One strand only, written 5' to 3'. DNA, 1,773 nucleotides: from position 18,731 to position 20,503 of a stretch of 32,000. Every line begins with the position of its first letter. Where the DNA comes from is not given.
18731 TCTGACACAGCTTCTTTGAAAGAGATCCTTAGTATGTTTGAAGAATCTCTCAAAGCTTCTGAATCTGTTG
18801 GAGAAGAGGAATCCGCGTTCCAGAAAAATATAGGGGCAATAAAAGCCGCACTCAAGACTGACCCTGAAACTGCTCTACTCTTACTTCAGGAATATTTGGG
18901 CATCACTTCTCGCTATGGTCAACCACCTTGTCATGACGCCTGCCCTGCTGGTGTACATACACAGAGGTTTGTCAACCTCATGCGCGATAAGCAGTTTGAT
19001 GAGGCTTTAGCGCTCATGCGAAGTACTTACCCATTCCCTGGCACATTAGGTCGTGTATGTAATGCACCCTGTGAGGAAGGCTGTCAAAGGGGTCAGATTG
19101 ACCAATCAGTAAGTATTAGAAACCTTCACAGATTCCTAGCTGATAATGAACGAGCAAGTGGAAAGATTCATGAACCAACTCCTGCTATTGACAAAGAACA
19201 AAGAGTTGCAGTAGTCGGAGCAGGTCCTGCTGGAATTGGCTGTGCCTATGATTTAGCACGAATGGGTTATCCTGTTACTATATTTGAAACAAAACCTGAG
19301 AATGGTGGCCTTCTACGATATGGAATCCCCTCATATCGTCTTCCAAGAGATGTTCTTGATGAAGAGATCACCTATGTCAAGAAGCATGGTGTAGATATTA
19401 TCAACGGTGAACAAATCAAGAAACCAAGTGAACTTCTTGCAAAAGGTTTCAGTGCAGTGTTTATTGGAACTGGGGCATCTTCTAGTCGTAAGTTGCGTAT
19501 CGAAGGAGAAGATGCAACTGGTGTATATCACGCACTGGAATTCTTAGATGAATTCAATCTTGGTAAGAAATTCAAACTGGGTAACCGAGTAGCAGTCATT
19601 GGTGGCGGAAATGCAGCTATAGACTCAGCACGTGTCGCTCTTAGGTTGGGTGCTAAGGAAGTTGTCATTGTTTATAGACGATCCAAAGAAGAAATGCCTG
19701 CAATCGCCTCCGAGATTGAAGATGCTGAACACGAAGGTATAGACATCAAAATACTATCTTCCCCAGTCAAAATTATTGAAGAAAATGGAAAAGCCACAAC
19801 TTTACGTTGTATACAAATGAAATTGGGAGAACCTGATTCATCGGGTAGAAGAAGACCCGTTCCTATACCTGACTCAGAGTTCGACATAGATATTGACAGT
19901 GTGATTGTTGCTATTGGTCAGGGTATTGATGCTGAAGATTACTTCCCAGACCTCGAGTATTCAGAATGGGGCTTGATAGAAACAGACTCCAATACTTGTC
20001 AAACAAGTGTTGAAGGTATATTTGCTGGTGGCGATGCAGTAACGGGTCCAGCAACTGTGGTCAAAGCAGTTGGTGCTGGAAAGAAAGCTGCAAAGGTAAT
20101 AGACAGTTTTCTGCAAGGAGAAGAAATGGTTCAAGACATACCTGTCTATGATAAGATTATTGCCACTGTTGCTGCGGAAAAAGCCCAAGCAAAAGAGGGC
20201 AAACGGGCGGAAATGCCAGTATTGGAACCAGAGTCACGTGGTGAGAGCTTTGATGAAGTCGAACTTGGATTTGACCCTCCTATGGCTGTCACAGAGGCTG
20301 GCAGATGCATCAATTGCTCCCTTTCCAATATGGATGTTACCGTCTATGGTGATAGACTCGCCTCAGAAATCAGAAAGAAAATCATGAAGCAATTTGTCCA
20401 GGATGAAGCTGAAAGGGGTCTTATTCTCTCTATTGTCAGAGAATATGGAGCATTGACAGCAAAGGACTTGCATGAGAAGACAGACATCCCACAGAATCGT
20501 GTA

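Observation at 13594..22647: Hydrogenase-less, Etf-less Hdr-type operon (hdrC-hdrB-hdrA-hdrA/mvhD-gltD-like) followed by an acyl-CoA dehydrogenase: candidate new electron-bifurcating module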

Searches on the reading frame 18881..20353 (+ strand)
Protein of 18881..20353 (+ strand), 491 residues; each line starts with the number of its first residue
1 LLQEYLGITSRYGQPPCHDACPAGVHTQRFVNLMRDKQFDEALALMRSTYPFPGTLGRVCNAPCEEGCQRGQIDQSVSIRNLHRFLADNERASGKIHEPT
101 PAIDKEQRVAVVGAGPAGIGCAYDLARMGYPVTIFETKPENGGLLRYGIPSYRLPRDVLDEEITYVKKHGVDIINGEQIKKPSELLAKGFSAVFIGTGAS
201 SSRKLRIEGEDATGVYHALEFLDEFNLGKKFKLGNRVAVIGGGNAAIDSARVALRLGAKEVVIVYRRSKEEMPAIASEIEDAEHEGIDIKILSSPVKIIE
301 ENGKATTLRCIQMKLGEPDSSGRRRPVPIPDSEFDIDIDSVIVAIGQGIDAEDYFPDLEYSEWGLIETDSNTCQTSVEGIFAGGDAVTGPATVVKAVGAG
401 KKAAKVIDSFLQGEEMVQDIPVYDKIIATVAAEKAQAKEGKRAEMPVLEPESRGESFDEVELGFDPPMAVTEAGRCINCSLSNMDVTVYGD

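Call 56: search_solved_structures(query=window:18881-20353:+, max_evalue=1e-60, show_alignments=4)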
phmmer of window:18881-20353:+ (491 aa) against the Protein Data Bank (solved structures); distinct sequences matched with E-value up to 1e-60: 6.
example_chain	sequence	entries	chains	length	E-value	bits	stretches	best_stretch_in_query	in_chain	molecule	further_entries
9bov_A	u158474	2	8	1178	3.7e-120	405.1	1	14-481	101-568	Molybdopterin oxidoreductase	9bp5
9n5u_A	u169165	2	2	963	1.9e-118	399.4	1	10-414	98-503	NfnA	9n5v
8oh5_C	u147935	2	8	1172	3e-105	355.9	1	14-481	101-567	Formate dehydrogenase-O, major subunit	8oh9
4ylf_B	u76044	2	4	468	2.1e-101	343.3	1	16-414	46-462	Dihydropyrimidine dehydrogenase subunit A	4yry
5jca_L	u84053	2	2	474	1e-89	304.7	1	15-414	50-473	NADH-dependent Ferredoxin:NADP Oxidoreductase (NfnI) subunit alpha | NADH-dependent Ferredoxin:NADP Oxidoreductase subunit alpha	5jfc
5vj7_A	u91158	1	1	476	8.8e-81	275.3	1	15-412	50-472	Oxidoreductase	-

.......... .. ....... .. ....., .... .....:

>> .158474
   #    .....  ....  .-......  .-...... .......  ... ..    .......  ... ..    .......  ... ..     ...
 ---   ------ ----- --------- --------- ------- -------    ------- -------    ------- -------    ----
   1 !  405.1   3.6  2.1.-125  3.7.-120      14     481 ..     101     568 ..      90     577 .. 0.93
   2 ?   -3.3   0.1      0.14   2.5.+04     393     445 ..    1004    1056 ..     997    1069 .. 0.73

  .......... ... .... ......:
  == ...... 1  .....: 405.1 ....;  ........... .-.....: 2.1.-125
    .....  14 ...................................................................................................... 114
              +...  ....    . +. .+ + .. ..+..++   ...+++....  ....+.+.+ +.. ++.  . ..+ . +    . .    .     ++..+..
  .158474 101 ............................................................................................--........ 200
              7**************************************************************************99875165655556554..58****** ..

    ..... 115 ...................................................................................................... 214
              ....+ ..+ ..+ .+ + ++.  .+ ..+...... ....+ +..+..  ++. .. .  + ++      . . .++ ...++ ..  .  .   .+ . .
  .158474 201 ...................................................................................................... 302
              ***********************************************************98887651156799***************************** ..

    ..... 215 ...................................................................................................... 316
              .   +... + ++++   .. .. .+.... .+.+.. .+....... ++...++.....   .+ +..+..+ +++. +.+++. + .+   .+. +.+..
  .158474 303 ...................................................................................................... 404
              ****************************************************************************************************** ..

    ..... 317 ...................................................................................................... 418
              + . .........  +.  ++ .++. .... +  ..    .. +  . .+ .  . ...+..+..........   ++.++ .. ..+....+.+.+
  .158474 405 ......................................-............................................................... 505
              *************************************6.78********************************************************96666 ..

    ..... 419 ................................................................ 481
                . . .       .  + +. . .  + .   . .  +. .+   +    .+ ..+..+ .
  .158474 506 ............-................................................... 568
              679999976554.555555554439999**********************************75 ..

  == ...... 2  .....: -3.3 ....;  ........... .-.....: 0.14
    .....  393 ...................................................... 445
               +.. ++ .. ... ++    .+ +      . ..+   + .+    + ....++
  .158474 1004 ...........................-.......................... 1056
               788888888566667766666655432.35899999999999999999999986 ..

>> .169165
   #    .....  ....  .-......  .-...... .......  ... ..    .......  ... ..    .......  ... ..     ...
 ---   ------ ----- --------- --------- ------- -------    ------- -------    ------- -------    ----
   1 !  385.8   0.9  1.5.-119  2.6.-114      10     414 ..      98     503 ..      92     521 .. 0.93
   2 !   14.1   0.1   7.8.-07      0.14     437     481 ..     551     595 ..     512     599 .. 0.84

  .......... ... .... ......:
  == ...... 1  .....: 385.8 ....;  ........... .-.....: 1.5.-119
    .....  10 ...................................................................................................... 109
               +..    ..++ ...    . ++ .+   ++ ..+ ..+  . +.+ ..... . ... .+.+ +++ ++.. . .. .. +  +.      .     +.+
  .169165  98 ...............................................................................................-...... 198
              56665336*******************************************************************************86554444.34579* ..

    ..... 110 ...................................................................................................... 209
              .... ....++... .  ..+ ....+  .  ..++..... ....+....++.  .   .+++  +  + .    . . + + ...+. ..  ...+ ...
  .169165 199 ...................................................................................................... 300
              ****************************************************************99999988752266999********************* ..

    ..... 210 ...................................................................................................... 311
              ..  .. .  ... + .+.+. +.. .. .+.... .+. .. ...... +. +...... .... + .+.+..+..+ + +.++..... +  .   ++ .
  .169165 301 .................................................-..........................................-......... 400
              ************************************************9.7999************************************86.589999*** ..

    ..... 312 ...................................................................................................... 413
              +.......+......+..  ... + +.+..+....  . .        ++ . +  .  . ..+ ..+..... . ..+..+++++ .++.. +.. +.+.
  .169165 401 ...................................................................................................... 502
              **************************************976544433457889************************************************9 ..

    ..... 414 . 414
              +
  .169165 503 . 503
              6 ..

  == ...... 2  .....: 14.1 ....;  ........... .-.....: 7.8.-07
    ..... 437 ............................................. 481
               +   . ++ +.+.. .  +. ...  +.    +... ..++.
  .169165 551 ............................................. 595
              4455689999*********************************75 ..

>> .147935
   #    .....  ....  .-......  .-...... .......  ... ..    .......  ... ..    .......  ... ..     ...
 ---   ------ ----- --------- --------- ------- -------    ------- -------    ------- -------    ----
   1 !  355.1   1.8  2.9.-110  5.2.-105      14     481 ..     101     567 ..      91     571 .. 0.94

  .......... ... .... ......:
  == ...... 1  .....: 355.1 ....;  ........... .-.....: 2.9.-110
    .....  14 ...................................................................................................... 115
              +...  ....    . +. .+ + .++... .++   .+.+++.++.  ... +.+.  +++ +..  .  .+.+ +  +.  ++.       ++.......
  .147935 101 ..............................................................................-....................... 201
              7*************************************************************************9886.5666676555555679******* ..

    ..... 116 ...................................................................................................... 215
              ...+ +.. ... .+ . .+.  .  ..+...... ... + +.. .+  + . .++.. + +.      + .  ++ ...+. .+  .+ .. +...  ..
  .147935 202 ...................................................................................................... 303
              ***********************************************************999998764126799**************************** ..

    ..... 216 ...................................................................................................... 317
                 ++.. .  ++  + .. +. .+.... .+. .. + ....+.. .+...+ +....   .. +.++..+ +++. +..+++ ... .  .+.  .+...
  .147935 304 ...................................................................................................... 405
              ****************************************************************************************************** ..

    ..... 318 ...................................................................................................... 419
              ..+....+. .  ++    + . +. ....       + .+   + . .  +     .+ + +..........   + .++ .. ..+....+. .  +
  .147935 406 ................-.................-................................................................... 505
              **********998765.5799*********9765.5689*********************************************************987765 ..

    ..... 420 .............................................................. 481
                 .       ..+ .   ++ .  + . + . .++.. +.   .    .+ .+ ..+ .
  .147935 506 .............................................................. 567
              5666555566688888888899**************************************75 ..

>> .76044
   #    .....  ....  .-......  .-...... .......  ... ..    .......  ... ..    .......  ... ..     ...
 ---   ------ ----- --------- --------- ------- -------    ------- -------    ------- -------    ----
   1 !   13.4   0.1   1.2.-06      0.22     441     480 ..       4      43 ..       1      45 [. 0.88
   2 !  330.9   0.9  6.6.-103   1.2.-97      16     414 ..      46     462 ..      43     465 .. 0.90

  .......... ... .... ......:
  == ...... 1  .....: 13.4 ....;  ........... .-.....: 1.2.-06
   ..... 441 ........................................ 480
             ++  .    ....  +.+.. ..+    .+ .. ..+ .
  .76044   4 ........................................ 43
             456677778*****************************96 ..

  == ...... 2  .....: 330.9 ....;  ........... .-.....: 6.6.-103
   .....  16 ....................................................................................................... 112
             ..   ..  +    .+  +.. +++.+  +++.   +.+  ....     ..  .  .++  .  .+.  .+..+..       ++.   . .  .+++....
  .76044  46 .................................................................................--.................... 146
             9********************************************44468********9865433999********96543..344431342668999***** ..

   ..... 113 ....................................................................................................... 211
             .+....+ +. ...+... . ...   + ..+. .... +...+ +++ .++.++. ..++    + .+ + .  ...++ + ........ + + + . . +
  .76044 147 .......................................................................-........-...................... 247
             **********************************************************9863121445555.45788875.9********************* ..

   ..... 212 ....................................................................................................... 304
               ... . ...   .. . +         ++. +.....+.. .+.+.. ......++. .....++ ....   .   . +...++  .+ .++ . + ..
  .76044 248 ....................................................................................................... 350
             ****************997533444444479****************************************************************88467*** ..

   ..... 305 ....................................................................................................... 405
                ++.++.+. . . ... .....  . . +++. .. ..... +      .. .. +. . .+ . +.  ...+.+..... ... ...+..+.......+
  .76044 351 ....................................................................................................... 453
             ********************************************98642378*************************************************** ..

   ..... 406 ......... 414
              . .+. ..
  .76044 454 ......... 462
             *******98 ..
